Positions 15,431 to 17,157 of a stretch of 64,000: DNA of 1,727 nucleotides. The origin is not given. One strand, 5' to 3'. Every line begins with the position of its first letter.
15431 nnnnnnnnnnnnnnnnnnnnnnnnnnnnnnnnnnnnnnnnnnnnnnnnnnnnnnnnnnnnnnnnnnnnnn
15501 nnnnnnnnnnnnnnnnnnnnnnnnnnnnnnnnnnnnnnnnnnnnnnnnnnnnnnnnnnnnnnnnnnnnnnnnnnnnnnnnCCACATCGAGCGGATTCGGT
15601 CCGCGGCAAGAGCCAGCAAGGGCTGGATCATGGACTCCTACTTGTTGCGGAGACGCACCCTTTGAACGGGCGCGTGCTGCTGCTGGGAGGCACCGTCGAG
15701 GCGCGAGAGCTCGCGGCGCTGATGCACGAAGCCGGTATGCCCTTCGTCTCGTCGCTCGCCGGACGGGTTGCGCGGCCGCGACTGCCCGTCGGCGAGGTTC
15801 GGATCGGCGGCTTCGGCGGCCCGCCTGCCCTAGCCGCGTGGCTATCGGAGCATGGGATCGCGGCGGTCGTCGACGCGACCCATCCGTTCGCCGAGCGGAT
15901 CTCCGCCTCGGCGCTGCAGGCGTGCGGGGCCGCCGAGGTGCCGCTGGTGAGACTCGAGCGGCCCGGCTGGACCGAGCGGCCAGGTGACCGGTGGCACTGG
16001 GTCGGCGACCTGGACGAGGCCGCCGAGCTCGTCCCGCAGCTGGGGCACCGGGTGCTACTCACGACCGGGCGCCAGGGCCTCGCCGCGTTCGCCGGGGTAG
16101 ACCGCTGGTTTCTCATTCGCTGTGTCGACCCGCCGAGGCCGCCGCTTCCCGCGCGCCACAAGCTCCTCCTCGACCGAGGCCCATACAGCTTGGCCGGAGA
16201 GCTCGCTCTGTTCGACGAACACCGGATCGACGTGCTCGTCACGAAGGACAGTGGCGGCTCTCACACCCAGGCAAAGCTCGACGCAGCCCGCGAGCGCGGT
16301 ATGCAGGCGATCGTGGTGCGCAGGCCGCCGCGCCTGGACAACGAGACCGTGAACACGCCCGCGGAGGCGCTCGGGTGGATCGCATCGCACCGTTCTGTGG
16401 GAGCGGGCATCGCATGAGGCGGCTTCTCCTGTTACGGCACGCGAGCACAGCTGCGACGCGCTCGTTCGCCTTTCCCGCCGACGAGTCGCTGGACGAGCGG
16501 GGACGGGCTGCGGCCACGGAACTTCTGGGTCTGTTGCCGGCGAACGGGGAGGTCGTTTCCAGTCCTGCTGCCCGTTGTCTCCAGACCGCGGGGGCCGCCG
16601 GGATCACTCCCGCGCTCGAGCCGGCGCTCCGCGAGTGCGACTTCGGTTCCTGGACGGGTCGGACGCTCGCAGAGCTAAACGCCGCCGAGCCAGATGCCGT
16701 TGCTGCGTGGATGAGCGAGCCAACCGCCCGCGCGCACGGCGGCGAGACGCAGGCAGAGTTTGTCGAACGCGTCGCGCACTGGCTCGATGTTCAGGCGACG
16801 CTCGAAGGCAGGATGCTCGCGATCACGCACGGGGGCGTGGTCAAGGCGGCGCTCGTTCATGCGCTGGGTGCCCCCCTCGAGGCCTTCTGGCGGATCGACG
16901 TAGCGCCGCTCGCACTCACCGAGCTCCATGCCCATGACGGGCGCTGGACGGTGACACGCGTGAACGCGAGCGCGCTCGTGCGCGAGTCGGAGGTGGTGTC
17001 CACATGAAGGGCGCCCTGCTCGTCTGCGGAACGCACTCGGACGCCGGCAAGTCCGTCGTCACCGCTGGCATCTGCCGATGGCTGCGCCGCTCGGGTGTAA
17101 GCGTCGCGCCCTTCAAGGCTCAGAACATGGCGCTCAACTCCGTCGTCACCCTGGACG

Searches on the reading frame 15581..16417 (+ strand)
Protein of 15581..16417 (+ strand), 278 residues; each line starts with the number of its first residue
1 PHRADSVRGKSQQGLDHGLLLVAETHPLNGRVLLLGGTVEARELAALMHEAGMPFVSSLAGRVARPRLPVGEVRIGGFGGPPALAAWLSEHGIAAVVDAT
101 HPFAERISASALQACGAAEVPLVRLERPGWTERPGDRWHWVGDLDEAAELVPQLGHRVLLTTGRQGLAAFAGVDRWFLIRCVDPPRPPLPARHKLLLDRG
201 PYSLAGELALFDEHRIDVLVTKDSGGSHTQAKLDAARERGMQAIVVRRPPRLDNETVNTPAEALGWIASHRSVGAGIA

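Call 16: search_protein_families(library=pfam, proteins=[window:15581-16417:+], max_evalue=0.00001)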
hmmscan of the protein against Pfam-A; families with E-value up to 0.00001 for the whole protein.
window:15581-16417:+ (278 aa): 1 family
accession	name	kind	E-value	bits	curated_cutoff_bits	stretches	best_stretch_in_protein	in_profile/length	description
PF02571.20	CbiJ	-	4.2e-76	256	28.6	1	31-267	1-233/234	Precorrin-6x reductase CbiJ/CobK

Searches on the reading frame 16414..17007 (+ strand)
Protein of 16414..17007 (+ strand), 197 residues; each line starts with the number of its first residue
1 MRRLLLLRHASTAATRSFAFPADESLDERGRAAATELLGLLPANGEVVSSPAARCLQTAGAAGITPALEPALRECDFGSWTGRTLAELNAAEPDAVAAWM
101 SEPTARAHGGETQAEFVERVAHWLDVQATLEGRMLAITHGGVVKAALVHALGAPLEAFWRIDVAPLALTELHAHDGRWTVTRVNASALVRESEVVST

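Call 16: search_protein_families(library=pfam, proteins=[window:16414-17007:+], max_evalue=0.00001)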
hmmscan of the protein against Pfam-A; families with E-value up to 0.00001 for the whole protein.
window:16414-17007:+ (197 aa): 1 family
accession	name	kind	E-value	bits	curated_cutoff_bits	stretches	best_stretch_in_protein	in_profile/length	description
PF00300.27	His_Phos_1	-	5.9e-38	130.9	21.7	1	4-185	1-193/194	Histidine phosphatase superfamily (branch 1)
